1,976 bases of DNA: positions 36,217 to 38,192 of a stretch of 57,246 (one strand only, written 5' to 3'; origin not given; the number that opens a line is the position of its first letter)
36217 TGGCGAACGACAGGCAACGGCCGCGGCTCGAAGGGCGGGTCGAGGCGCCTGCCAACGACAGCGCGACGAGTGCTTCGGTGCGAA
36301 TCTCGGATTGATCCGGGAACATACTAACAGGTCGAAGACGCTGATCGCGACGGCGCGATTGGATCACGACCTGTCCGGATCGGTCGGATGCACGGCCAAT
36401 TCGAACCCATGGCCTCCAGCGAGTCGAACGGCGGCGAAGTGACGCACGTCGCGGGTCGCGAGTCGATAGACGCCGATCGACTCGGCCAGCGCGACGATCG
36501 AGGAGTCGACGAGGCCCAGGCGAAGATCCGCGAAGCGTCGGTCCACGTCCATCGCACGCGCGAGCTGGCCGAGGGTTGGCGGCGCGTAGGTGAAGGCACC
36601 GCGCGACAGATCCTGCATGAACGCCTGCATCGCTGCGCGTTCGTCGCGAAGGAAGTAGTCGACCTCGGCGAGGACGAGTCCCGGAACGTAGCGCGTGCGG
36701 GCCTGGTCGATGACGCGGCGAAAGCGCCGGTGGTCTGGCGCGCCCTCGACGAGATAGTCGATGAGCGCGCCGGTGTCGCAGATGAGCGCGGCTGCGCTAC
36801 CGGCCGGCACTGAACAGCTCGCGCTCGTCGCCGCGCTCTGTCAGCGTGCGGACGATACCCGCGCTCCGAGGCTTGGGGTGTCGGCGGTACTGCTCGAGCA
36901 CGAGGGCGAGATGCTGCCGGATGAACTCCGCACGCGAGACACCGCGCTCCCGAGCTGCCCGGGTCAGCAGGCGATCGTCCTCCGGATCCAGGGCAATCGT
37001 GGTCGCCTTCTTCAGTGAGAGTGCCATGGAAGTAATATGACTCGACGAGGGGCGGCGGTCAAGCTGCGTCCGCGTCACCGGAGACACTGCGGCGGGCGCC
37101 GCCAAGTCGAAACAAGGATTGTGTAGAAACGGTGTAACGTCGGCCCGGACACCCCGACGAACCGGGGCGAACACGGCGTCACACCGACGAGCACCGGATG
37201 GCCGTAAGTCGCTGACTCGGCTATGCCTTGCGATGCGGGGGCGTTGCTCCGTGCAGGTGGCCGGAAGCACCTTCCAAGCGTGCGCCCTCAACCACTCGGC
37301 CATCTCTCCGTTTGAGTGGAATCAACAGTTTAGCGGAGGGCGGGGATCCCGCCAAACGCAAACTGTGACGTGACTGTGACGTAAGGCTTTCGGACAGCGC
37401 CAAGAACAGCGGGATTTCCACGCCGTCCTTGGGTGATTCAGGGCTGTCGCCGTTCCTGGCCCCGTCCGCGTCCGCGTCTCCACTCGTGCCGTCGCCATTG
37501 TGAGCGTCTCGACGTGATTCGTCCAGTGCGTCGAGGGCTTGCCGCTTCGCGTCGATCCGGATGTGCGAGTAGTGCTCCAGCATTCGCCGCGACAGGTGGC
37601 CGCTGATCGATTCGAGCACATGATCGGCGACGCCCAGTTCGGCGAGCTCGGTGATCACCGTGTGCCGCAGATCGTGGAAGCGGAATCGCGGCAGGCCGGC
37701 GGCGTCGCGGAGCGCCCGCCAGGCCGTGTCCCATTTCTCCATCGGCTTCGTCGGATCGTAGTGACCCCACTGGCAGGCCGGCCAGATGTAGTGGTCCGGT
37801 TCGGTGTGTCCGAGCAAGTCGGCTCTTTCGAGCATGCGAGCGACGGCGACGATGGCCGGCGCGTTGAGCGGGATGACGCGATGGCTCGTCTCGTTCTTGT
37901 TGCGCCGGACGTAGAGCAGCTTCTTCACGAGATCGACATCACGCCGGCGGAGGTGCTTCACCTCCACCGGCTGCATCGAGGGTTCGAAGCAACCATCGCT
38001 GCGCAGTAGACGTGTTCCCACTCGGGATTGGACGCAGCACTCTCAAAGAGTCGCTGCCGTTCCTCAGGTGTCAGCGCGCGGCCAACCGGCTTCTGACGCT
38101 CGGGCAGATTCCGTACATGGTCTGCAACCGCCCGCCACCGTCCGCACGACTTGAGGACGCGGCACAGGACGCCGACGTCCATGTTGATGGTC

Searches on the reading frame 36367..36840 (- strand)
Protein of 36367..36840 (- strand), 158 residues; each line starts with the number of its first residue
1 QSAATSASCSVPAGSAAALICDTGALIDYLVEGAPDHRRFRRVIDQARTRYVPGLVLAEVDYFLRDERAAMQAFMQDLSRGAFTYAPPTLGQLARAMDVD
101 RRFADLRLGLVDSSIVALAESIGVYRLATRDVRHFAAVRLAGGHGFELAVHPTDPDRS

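Call 30: search_protein_families(library=pfam, proteins=[window:36367-36840:-], max_evalue=0.00001)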
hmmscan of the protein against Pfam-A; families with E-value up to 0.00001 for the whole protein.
window:36367-36840:- (158 aa): 1 family
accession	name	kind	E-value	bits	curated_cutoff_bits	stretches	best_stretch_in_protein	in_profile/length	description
PF01850.27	PIN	-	9.7e-13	49.2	23.6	1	20-138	2-117/120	PIN domain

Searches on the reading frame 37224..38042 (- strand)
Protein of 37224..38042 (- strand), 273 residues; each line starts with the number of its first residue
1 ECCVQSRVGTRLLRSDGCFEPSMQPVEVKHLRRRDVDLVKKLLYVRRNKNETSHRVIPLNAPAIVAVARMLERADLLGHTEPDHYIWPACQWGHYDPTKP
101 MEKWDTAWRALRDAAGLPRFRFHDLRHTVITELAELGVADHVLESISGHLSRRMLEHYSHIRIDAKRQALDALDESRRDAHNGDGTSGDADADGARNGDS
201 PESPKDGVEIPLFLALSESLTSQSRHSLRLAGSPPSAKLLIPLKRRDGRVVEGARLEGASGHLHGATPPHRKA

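Call 30: search_protein_families(library=pfam, proteins=[window:37224-38042:-], max_evalue=0.00001)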
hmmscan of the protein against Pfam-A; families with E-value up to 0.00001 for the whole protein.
window:37224-38042:- (273 aa): 1 family
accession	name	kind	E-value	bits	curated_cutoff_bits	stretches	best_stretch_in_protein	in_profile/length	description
PF00589.27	Phage_integrase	-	3e-16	60.1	27.1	1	27-161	40-168/172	Phage integrase family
